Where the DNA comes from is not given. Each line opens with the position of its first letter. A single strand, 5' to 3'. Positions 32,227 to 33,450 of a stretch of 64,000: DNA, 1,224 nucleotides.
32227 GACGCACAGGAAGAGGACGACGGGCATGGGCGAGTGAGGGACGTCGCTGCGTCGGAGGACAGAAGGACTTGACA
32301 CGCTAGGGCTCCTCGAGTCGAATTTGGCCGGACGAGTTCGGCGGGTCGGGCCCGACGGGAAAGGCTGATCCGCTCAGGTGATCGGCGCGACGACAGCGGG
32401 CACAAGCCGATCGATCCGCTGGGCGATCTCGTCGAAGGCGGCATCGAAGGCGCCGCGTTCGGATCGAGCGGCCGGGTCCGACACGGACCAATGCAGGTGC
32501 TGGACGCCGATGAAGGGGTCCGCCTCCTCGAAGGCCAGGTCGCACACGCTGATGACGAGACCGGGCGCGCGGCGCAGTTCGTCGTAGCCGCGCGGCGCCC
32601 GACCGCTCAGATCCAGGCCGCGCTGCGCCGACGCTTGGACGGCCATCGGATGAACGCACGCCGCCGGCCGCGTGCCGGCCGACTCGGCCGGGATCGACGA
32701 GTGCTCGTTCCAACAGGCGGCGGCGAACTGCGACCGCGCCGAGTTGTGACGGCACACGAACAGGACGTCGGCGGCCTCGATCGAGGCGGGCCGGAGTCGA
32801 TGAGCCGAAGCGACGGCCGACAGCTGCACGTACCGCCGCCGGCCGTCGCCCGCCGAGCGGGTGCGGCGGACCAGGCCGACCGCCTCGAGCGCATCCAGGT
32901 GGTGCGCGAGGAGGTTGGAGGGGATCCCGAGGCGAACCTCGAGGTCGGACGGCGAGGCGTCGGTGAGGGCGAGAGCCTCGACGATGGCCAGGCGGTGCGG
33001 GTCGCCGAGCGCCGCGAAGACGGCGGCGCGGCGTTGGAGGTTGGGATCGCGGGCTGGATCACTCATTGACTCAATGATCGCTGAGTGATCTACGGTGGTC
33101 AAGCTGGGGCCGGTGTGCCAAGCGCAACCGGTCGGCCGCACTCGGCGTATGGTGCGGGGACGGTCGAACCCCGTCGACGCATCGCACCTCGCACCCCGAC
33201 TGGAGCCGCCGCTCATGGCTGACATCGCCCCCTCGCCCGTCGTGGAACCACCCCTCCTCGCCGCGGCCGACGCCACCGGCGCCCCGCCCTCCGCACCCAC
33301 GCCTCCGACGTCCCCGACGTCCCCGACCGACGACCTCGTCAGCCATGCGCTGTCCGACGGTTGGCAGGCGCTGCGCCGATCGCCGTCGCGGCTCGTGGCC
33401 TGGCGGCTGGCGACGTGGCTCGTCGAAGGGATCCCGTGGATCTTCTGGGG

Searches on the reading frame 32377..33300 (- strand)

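Call 13: search_protein_families(library=pfam, proteins=[window:32377-33300:-], max_evalue=0.001)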
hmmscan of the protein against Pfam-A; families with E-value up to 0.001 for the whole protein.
window:32377-33300:- (308 aa): 4 families
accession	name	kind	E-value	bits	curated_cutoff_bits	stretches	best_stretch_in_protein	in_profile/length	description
PF01451.26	LMWPc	-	1.1e-10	42.4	23.2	1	179-299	1-143/144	Low molecular weight phosphotyrosine protein phosphatase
PF12840.13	HTH_20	-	5.6e-08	33.1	27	1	98-146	1-50/51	Helix-turn-helix domain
PF12802.13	MarR_2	-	4.5e-07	30.4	27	1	105-155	9-61/61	MarR family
PF01022.26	HTH_5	-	2.7e-05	24.4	22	1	100-145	1-46/47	Bacterial regulatory protein, arsR family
